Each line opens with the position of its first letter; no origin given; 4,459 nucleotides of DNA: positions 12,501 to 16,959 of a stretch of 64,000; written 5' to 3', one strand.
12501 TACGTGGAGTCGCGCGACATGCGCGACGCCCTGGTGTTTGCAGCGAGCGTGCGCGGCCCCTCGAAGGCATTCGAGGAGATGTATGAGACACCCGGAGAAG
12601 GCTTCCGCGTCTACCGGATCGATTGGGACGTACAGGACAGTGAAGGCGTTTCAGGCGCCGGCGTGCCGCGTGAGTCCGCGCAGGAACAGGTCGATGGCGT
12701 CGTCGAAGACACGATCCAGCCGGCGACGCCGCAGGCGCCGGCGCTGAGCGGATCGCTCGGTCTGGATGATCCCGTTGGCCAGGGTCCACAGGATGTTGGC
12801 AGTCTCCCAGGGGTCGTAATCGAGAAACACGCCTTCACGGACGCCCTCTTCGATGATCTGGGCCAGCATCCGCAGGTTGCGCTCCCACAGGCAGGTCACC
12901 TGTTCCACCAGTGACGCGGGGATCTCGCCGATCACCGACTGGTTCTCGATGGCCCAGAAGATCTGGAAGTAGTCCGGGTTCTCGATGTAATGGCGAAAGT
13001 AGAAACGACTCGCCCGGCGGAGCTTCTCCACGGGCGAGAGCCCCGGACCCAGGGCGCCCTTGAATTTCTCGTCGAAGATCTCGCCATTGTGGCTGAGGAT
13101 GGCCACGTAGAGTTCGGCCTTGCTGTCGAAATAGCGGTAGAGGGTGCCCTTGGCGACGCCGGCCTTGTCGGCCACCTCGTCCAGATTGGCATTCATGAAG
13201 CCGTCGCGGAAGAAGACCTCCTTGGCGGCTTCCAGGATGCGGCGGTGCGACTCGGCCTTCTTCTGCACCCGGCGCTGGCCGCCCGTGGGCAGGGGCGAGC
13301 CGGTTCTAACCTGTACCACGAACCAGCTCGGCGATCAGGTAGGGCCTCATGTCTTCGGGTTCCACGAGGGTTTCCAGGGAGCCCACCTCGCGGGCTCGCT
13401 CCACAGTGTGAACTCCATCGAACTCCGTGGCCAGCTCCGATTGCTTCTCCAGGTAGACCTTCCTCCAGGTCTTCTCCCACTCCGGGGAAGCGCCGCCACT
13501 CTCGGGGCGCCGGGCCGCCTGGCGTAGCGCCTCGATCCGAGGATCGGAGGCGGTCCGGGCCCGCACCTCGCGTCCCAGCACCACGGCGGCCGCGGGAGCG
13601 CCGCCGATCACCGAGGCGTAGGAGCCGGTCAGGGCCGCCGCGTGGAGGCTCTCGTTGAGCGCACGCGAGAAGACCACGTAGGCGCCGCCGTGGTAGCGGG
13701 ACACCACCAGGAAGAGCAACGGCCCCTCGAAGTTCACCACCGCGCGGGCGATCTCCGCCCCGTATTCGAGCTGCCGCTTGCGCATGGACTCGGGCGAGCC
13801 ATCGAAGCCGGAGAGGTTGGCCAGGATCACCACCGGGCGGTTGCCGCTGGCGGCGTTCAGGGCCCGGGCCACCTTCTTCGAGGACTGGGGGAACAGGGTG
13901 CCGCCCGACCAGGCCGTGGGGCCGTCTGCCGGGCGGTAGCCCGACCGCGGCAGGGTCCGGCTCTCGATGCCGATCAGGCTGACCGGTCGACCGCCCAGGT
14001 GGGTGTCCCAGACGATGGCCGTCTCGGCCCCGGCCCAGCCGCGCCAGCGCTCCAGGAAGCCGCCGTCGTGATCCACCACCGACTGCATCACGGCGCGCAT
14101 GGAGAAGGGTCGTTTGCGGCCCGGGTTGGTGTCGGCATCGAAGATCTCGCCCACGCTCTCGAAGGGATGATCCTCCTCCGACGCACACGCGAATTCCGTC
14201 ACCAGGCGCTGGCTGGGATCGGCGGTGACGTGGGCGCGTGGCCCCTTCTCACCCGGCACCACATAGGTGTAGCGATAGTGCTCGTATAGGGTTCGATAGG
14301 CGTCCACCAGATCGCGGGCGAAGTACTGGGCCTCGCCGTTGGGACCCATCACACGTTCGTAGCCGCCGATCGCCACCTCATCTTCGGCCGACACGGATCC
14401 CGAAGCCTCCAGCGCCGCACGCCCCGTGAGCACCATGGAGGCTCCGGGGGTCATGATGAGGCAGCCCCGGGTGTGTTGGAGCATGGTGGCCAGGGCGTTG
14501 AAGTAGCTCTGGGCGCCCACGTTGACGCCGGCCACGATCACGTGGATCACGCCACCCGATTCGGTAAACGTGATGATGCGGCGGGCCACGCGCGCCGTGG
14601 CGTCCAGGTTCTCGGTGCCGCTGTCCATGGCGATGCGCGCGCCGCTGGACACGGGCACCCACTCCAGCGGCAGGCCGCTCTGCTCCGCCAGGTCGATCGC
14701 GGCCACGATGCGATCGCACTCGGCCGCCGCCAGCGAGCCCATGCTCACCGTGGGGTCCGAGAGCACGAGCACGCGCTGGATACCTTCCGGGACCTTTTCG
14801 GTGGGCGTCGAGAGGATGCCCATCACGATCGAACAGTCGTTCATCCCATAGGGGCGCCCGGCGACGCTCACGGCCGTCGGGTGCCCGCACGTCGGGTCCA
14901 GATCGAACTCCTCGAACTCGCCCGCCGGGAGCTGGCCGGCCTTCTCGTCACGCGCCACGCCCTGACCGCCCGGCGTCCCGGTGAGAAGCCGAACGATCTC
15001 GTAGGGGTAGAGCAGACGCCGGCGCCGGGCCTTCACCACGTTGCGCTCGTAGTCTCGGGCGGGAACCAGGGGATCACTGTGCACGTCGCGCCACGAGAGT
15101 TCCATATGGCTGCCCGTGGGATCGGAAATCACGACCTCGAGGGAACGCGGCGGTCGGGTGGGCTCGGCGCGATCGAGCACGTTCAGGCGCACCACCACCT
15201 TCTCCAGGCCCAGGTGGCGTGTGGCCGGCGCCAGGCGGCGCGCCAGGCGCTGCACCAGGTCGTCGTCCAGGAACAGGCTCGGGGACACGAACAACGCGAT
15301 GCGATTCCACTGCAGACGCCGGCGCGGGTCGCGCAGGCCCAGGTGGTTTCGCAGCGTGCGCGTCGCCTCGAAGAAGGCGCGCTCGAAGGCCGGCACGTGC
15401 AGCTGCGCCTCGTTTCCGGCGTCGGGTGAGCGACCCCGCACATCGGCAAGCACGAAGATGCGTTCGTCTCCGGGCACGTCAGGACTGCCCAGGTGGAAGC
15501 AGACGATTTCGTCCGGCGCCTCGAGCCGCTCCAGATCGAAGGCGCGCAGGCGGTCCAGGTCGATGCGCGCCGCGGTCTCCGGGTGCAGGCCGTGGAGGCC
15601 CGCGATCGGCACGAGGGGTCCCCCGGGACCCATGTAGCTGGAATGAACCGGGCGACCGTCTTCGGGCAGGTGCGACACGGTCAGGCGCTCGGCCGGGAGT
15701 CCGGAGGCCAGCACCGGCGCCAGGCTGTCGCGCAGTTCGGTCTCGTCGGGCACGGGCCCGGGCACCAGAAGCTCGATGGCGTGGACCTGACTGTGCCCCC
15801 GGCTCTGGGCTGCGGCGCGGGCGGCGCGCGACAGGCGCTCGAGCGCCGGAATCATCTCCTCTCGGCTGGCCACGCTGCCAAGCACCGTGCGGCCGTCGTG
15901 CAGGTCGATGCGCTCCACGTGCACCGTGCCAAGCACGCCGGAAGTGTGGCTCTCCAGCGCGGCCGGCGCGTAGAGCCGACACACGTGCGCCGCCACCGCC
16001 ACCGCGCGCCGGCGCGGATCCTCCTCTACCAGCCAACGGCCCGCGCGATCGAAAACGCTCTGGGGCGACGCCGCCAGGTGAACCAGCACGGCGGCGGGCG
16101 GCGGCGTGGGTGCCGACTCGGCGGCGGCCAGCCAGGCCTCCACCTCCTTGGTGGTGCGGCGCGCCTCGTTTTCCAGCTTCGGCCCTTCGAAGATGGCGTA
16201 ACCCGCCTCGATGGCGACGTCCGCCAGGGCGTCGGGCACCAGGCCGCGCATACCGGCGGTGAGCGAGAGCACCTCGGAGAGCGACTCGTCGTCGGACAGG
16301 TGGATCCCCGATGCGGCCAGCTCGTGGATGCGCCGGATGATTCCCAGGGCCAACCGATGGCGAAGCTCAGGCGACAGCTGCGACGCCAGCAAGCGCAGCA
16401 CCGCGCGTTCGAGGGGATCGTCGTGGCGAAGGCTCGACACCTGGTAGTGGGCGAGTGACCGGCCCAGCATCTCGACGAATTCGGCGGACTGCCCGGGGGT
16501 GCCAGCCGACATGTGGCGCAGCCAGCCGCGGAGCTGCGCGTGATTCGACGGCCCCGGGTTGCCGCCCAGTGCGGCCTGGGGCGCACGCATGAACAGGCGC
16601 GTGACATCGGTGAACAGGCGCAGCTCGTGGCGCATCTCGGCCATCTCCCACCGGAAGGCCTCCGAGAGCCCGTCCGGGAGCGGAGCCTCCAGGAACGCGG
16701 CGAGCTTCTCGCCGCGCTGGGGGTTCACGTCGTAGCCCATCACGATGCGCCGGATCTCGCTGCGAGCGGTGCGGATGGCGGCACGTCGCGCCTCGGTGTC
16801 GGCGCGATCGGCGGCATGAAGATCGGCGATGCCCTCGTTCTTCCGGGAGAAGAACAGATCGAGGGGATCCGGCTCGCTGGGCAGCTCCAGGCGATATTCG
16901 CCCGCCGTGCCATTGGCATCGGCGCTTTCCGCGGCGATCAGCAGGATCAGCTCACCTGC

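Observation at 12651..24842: Ten-gene, translationally coupled accessory FAS-II-like lipid cassette with its own carboxylase, PPTase, acyltransferase and TetR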

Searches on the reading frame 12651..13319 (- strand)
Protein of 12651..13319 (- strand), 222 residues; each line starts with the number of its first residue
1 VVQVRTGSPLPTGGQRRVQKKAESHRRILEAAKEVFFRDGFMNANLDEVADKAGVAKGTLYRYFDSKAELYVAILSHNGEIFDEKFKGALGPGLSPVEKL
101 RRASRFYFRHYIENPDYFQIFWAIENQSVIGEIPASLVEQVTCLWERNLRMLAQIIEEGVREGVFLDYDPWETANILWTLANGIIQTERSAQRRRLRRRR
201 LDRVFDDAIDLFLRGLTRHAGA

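Call 4: search_protein_families(library=pfam, proteins=[window:12651-13319:-])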
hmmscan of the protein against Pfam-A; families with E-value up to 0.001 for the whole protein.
window:12651-13319:- (222 aa): 5 families
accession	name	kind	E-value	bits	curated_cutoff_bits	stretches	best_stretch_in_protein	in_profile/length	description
PF00440.29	TetR_N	-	4.6e-16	58.8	24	1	28-74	1-47/47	Bacterial regulatory proteins, tetR family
PF17932.6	TetR_C_24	-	1e-07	32.6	26.4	1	94-184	2-87/114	Tetracyclin repressor-like, C-terminal domain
PF17938.6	TetR_C_29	-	2.2e-06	28.2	26.2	1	96-168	1-71/119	Tetracyclin repressor-like, C-terminal domain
PF08360.16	TetR_C_5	-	1.9e-05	25.3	21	1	123-217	41-130/131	QacR-like protein, C-terminal region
PF13305.11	TetR_C_33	-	4.4e-05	24.5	26.8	1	100-211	1-102/103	Tetracyclin repressor-like, C-terminal domain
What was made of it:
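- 12651..13319 (-): TetR-family regulator (222 aa, or 205 aa from GTG 13268). TetR_N at E 5e-16 plus TetR C-terminal domains (call 4).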

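Call 5: search_protein_families(library=ncbifam, proteins=[window:12651-13319:-], max_evalue=0.01)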
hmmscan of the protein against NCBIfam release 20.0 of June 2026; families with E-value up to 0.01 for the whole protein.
window:12651-13319:- (222 aa): 21 families
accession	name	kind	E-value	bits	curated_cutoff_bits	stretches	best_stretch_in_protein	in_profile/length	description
NF053878.1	FATransRegFadRBac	equivalog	3.8e-16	59.4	200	1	23-167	3-142/190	fatty acid metabolism transcriptional regulator FadR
NF053731.1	TransRegFasRMycb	equivalog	2.1e-15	57.1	330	1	22-114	10-101/199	HTH-type transcriptional activator FasR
NF041196.1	ScbR_bind_reg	equivalog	4.2e-14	53.2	150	1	24-200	7-177/191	ScbR family autoregulator-binding transcription factor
NF033703.1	transcr_KstR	equivalog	7.8e-13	48.4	280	1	22-102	6-86/185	cholesterol catabolism transcriptional regulator KstR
NF051852.1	efflux_TF_MtrR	exception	5.3e-11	42.7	280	1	21-89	7-76/205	multidrug efflux system transcriptional repressor MtrR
NF011584.0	PRK15008.1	equivalog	7.6e-11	42.2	230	1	16-105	11-99/212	HTH-type transcriptional regulator RutR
TIGR03968.1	mycofact_TetR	equivalog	9.3e-11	41.7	224.9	1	16-70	2-56/190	mycofactocin system transcriptional regulator MftR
TIGR03613.1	RutR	equivalog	1e-10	41.8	368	1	22-82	7-67/202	pyrimidine utilization regulatory protein R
NF051457.1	acryl_TF_AcuR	equivalog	3.5e-10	39.5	247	1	17-100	11-95/204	acrylate utilization transcriptional regulator AcuR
NF007949.0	PRK10668.1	equivalog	2.4e-08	33.7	271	1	19-77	7-65/216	multidrug efflux transporter transcriptional repressor AcrR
NF058643.1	TranRegCurRPseudo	equivalog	5.4e-08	32.7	300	1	23-181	7-165/193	TetR family transcriptional repressor CurR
TIGR03384.1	betaine_BetI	equivalog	3.1e-07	30.3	201.3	1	20-118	5-103/189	choline-binding transcriptional repressor BetI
NF007430.0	PRK09975.1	equivalog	7.3e-07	28.5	274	1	19-77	6-65/220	acrEF/envCD operon transcriptional regulator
NF050111.1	TransRegSACE7040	equivalog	2.3e-06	27.6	250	1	26-76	4-54/186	SACE_7040 family transcriptional regulator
NF053516.1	TranRepPrsAVib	equivalog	1.1e-05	25.4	300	1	19-88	2-71/208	TetR family transcriptional repressor PsrA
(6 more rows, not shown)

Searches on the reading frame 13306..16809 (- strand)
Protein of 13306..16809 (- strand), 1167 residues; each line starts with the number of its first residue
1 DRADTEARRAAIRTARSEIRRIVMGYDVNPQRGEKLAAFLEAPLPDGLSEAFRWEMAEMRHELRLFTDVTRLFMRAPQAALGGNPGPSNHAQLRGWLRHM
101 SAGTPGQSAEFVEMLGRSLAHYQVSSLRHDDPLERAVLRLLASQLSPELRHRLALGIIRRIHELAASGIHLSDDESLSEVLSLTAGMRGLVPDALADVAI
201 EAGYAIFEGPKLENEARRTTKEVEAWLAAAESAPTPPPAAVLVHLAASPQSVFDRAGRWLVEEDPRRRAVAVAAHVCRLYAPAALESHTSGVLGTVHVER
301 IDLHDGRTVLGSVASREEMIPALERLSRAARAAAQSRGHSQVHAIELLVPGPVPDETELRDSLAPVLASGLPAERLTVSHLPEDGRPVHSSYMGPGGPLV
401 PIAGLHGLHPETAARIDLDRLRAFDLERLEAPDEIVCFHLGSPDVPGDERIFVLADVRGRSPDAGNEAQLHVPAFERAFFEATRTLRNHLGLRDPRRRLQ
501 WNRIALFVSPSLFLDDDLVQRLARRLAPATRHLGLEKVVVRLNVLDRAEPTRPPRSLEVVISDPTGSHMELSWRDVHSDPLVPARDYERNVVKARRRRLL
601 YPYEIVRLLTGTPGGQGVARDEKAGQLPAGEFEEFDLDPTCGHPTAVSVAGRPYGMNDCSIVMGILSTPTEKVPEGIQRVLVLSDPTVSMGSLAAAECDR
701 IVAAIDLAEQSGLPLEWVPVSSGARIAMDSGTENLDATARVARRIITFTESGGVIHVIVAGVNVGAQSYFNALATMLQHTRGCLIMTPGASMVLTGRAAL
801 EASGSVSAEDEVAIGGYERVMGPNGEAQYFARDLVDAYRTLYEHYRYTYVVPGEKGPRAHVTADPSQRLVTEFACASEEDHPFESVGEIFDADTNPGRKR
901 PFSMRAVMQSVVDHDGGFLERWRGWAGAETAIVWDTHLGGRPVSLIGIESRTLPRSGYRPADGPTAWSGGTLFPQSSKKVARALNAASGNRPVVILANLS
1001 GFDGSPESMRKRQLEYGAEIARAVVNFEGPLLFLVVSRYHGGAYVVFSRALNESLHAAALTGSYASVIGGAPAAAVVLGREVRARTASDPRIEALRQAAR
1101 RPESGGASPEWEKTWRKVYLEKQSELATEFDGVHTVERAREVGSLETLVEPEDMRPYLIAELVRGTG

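Call 11: search_solved_structures(query=window:13306-16809:-, max_evalue=0.001)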
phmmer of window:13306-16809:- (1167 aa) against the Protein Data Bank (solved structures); distinct sequences matched with E-value up to 0.001: 40.
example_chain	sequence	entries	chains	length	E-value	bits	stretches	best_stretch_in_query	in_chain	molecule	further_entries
5i6g_A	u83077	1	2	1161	2.7e-19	72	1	913-1054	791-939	Acetyl-CoA carboxylase-like protein,Acetyl-CoA carboxylase-like protein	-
5i6f_A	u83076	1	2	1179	2.8e-19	71.9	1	913-1054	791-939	Acetyl-CoA carboxylase-like protein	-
5i6h_A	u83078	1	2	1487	5.4e-19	71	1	913-1054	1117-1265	Acetyl-CoA carboxylase-like protein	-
3tv5_A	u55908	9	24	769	1.6e-18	69.4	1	915-1070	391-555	Acetyl-CoA carboxylase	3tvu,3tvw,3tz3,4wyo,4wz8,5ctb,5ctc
5i6i_A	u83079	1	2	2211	1.8e-18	69.2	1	913-1053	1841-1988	Acetyl-CoA carboxylase-like protein,Acetyl-CoA carboxylase-like protein,Acetyl-CoA carboxy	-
1uyr_A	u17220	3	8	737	2.4e-17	65.5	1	915-1070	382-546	ACETYL-COA CARBOXYLASE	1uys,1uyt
1w2x_A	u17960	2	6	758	2.6e-17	65.4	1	915-1070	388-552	ACETYL-COA CARBOXYLASE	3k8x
3pgq_A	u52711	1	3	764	2.6e-17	65.4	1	915-1070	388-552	Acetyl-CoA carboxylase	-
3h0j_A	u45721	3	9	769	2.7e-17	65.3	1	915-1070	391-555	Acetyl-CoA carboxylase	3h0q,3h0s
1od2_A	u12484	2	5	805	3.1e-17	65.1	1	915-1070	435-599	ACETYL-COENZYME A CARBOXYLASE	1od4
1uyv_A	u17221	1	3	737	3.2e-17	65.1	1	915-1070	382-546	ACETYL-COA CARBOXYLASE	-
9cv6_A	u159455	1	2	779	3.4e-17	65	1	916-1053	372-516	Acetyl-CoA carboxylase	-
5csk_A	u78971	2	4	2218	2.3e-16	62.3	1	915-1069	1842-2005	Acetyl-CoA carboxylase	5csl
3ff6_A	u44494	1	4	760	3.1e-15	58.5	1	896-1053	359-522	Acetyl-CoA carboxylase 2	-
3tdc_A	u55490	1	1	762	3.1e-15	58.5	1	896-1053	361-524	Acetyl-CoA carboxylase 2 variant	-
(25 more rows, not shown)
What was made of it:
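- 13306..18909 (-): Single-chain, eukaryote-type biotin carboxylase: BC, BCCP, central region, CT (1867 aa). It is probably an acetyl/propionyl-CoA carboxylase. The C-terminal 1167 aa best match Chaetomium and yeast ACC CD-CT (E 1e-19), with PCC beta at 1e-10 (call 11).
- On Eukaryote-type single-chain ACC (bacterial 'group V', SACE_4237-like): The best hits of the C-terminal 1167 aa are Chaetomium and yeast ACC (E 1e-19 to 1e-17), ahead of PCC/ACC beta subunits (1e-10) (call 11).
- On Single-chain long-chain acyl-CoA carboxylase (LCC): The top hits are eukaryotic ACC (call 11).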
